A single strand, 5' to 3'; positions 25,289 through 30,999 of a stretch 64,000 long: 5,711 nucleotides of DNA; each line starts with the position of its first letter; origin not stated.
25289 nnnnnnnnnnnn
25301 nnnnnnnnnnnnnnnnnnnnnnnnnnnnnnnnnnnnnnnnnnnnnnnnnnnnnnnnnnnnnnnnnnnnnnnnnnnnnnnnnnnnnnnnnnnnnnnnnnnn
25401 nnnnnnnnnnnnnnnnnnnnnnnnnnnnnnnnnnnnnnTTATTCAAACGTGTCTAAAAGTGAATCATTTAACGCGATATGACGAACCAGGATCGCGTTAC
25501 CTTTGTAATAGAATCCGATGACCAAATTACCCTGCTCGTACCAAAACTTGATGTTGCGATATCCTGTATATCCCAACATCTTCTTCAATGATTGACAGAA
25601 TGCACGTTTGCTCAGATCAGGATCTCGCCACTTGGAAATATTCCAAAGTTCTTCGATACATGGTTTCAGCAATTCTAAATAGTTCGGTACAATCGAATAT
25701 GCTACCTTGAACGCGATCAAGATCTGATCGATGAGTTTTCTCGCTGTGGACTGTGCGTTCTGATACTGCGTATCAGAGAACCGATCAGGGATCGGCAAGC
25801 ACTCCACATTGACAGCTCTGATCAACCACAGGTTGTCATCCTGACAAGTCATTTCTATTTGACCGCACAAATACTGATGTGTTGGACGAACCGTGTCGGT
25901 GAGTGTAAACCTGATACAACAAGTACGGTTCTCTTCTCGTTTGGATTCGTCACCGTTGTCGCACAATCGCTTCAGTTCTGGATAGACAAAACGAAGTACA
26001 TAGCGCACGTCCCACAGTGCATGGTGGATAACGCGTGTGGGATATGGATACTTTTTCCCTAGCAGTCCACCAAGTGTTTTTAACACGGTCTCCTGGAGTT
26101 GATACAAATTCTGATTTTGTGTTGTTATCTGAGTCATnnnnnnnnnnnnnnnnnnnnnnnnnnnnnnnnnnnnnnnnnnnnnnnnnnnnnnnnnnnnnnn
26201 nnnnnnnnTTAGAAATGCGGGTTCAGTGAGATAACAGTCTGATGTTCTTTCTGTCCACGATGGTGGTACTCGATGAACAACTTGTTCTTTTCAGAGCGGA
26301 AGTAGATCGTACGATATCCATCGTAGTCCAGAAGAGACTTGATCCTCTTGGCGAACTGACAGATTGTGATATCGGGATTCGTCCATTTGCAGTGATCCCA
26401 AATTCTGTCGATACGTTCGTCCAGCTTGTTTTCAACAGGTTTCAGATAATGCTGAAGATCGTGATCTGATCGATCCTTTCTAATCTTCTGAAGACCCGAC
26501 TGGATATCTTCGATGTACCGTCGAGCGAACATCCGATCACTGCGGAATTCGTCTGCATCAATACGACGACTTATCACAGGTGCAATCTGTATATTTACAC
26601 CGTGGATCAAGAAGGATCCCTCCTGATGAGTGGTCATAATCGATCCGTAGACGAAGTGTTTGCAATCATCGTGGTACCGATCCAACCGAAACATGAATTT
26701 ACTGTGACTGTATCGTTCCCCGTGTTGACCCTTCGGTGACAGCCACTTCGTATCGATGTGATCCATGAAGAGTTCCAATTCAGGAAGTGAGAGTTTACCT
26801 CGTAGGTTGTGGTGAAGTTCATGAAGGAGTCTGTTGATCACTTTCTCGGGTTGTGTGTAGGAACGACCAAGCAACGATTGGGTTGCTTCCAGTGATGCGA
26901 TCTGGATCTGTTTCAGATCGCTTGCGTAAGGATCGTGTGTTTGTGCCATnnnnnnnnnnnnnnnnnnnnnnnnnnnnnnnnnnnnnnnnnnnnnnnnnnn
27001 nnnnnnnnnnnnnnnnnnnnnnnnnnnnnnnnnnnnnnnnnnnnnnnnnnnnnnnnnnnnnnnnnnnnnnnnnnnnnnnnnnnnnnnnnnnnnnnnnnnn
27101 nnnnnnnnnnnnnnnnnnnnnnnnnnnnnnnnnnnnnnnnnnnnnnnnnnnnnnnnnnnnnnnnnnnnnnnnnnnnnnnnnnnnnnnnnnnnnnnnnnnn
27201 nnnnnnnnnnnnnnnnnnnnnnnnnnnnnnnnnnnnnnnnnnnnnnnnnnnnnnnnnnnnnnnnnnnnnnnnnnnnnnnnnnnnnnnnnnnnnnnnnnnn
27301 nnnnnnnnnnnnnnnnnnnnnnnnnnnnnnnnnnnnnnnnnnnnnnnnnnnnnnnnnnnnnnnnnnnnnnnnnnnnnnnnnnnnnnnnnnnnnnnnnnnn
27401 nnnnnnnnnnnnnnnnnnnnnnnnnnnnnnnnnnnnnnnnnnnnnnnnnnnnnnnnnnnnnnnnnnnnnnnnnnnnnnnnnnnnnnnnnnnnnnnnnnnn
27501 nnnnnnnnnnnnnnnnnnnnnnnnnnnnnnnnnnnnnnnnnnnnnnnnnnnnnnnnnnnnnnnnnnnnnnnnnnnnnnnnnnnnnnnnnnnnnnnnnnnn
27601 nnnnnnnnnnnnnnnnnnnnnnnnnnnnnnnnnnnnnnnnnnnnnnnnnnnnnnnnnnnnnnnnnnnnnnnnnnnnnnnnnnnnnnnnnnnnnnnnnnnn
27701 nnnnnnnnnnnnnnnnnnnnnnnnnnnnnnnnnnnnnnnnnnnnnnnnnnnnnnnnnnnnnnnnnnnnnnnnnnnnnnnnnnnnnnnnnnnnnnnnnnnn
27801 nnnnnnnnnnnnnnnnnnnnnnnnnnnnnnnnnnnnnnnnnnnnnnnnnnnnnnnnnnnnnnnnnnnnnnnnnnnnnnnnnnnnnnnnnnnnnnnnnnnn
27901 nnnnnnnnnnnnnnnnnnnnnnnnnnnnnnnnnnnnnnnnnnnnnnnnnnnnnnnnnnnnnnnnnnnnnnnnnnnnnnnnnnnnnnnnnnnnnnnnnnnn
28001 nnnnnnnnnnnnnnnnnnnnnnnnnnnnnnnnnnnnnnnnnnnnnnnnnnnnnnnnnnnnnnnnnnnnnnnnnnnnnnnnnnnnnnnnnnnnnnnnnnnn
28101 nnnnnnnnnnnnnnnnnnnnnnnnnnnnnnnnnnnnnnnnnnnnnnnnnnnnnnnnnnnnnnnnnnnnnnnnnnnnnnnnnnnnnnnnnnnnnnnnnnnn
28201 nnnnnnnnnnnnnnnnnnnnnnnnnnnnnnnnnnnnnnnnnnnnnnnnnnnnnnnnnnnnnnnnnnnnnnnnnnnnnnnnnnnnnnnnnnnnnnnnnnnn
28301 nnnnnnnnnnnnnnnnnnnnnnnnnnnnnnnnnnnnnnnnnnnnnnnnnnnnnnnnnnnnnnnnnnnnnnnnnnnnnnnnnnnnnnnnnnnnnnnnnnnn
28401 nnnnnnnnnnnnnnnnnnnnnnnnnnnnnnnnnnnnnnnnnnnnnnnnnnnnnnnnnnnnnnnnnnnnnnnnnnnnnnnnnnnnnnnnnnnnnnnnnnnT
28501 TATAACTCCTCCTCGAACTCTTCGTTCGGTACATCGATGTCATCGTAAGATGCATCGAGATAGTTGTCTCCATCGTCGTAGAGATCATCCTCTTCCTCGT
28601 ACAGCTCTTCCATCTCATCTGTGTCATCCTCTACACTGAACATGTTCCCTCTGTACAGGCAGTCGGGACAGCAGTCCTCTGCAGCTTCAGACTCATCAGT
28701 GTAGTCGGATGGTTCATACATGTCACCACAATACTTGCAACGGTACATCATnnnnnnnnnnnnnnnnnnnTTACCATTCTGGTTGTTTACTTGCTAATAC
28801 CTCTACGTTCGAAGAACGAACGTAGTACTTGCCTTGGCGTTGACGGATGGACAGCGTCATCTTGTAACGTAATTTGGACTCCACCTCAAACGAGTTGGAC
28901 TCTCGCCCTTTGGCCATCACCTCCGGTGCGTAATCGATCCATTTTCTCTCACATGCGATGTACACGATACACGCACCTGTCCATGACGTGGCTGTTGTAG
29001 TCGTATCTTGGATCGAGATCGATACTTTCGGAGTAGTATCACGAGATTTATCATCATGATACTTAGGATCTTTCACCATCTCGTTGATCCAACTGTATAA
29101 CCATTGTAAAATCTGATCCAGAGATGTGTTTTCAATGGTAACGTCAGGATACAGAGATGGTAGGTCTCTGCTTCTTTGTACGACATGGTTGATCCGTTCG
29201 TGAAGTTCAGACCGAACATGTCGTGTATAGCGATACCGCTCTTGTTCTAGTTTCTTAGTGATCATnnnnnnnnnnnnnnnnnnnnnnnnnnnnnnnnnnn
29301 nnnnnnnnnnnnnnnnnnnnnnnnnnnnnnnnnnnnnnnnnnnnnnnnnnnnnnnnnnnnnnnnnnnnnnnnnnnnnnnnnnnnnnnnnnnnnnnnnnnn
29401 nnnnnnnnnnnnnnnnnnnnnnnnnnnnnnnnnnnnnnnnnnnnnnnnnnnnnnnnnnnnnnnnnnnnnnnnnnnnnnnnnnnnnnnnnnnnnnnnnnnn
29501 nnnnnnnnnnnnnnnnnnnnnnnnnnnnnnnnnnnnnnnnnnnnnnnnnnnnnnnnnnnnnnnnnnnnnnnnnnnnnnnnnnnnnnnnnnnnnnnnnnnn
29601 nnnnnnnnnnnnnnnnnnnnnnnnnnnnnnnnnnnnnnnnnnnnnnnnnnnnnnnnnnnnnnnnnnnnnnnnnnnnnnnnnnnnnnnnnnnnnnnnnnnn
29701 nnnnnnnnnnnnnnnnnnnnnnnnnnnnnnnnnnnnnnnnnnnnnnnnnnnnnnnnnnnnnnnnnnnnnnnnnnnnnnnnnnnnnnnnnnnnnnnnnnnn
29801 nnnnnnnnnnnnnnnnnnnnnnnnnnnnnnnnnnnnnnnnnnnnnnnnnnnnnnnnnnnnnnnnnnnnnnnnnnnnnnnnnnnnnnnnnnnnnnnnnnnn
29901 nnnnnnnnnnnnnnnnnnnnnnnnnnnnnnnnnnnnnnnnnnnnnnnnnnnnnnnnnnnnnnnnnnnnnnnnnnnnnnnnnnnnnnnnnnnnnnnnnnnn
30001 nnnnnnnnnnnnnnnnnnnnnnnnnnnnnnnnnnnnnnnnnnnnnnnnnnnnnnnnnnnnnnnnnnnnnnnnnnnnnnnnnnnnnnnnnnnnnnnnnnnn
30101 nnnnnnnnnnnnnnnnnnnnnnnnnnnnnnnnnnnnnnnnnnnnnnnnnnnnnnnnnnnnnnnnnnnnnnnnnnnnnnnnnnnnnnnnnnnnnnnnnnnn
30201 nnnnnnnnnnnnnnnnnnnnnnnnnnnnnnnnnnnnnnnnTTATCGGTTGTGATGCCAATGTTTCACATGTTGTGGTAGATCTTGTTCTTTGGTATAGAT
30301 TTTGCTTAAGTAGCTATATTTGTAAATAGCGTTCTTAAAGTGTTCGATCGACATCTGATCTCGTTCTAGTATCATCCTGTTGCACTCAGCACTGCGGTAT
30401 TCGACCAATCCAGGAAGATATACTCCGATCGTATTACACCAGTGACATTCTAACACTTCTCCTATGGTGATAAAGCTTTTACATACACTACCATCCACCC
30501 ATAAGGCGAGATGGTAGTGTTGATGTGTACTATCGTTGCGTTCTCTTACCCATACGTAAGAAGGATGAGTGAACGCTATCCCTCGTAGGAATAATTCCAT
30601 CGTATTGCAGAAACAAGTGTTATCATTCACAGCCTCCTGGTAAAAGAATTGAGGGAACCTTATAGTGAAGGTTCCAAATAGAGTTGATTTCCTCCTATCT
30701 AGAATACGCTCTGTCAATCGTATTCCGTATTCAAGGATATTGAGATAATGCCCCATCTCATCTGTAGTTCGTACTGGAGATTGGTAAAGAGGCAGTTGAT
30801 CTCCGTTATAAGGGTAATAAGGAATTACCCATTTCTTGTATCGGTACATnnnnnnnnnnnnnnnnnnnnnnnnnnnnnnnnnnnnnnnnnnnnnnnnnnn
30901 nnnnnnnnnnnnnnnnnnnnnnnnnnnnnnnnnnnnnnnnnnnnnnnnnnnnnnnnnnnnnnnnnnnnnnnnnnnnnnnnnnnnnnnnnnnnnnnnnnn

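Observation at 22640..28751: Accessory island: tandem array of four to six diverged paralogs bracketed by two paralogous small zinc-ribbon proteins with polyacidic tails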

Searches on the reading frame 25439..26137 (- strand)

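Call 7: search_protein_families(library=pfam, proteins=[window:25439-26137:-], max_evalue=1)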
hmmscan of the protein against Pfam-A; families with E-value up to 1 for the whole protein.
window:25439-26137:- (232 aa): 1 family
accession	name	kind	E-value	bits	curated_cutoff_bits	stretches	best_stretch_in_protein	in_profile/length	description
PF23202.1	PAH_ZNF598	-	0.066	13.9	25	0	123-157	30-68/83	ZNF598 PAH domain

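Call 8: search_protein_families(library=phrogs, proteins=[window:25439-26137:-], max_evalue=1)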
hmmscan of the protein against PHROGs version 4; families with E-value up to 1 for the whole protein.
window:25439-26137:- (232 aa): 0 families

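Call 56: search_protein_families(library=padloc, proteins=[window:25439-26137:-], max_evalue=0.1)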
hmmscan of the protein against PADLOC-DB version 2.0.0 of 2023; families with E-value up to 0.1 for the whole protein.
window:25439-26137:- (232 aa): 0 families

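Call 57: search_protein_families(library=ncbifam, proteins=[window:25439-26137:-], max_evalue=0.1)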
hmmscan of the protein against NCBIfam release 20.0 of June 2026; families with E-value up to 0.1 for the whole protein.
window:25439-26137:- (232 aa): 0 families

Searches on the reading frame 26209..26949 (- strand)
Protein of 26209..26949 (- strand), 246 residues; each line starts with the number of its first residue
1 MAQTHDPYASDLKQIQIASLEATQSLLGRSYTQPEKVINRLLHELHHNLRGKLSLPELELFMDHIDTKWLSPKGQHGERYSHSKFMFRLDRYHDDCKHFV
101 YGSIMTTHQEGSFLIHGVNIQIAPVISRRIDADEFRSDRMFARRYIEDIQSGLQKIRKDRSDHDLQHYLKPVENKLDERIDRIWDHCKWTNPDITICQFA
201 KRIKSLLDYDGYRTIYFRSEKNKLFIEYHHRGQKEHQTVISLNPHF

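Call 7: search_protein_families(library=pfam, proteins=[window:26209-26949:-], max_evalue=1)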
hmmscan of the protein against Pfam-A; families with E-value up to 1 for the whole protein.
window:26209-26949:- (246 aa): 2 families
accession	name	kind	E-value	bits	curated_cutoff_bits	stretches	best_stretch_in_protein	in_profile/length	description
PF22240.1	ISP_coupler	-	0.024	15.5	27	0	7-67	4-65/126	Type ISP restriction-modification enzyme, coupler domain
PF16043.11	DUF4795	-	0.15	11.8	34.8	0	32-73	105-146/208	Domain of unknown function (DUF4795)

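Call 8: search_protein_families(library=phrogs, proteins=[window:26209-26949:-], max_evalue=1)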
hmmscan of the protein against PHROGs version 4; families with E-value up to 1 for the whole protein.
window:26209-26949:- (246 aa): 2 families
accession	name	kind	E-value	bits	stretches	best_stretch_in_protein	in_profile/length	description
phrog_38335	-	unknown function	0.082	14.2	1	180-207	50-75/84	-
phrog_24111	-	unknown function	0.21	12.6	1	48-95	42-89/114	-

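Call 56: search_protein_families(library=padloc, proteins=[window:26209-26949:-], max_evalue=0.1)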
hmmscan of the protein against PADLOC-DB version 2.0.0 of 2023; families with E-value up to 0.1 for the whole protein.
window:26209-26949:- (246 aa): 0 families

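Call 57: search_protein_families(library=ncbifam, proteins=[window:26209-26949:-], max_evalue=0.1)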
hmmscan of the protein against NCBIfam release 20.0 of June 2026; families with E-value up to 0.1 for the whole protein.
window:26209-26949:- (246 aa): 0 families

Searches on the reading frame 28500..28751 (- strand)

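Call 7: search_protein_families(library=pfam, proteins=[window:28500-28751:-], max_evalue=1)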
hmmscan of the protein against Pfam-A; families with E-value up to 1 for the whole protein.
window:28500-28751:- (83 aa): 1 family
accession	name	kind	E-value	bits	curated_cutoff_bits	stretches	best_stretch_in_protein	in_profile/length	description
PF21349.2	RUBY_RBDX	-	0.79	9.7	26.5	0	3-38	1-29/30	Rubrerythrin, rubredoxin-like domain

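Call 8: search_protein_families(library=phrogs, proteins=[window:28500-28751:-], max_evalue=1)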
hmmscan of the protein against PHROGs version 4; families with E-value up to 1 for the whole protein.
window:28500-28751:- (83 aa): 5 families
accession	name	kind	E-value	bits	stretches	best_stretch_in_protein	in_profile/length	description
phrog_9339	-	unknown function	0.0024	19.3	1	8-62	5-56/60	-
phrog_1076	-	transcription regulation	0.06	13.7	1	3-51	96-143/339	FmdB-like transcriptional regulator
phrog_30788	-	unknown function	0.15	13.5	1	5-32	39-67/95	-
phrog_19102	-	unknown function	0.33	12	1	2-12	27-37/38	-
phrog_6664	-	unknown function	0.5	11.8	1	41-83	34-75/97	-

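Call 56: search_protein_families(library=padloc, proteins=[window:28500-28751:-], max_evalue=0.1)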
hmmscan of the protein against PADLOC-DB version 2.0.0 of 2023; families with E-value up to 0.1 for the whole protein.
window:28500-28751:- (83 aa): 0 families

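Call 57: search_protein_families(library=ncbifam, proteins=[window:28500-28751:-], max_evalue=0.1)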
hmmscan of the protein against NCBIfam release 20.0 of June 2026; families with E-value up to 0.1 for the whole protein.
window:28500-28751:- (83 aa): 1 family
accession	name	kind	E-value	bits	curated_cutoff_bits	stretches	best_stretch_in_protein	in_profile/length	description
NF001605.0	PRK00398.1-2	equivalog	0.055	13.4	63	0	2-34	1-27/43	DNA-directed RNA polymerase subunit P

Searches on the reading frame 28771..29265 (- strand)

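Call 9: search_protein_families(library=pfam, proteins=[window:28771-29265:-], max_evalue=0.01)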
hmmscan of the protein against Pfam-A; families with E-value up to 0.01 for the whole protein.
window:28771-29265:- (164 aa): 0 families

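Call 57: search_protein_families(library=ncbifam, proteins=[window:28771-29265:-], max_evalue=0.1)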
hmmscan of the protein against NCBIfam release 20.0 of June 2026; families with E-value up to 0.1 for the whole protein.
window:28771-29265:- (164 aa): 1 family
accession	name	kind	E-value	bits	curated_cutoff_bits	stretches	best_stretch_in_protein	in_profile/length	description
NF005544.0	PRK07207.1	equivalog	0.019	12.7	965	1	41-152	803-911/965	ribonucleoside-diphosphate reductase subunit alpha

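Call 91: search_protein_families(library=phrogs, proteins=[window:28771-29265:-], max_evalue=0.001)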
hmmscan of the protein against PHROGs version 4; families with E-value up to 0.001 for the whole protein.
window:28771-29265:- (164 aa): 0 families

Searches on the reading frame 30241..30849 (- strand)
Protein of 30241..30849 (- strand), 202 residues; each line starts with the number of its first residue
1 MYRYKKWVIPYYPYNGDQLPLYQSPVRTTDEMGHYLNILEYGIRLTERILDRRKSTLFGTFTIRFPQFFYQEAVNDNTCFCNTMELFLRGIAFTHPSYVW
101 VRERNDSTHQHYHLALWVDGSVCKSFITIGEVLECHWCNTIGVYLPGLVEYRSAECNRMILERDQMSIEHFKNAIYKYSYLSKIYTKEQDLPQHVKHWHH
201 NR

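Call 9: search_protein_families(library=pfam, proteins=[window:30241-30849:-], max_evalue=0.01)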
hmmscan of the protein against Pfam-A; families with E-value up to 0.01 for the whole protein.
window:30241-30849:- (202 aa): 2 families
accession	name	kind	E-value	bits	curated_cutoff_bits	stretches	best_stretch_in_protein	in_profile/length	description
PF11726.14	YagK_YfjJ_C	-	4.4e-10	40.2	25.8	1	95-189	57-160/170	YagK/YfjJ C-terminal domain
PF23343.2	REP_ORF2-G2P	-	3.8e-05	24.3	27.8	1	57-139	2-61/99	Replication-associated protein ORF2/G2P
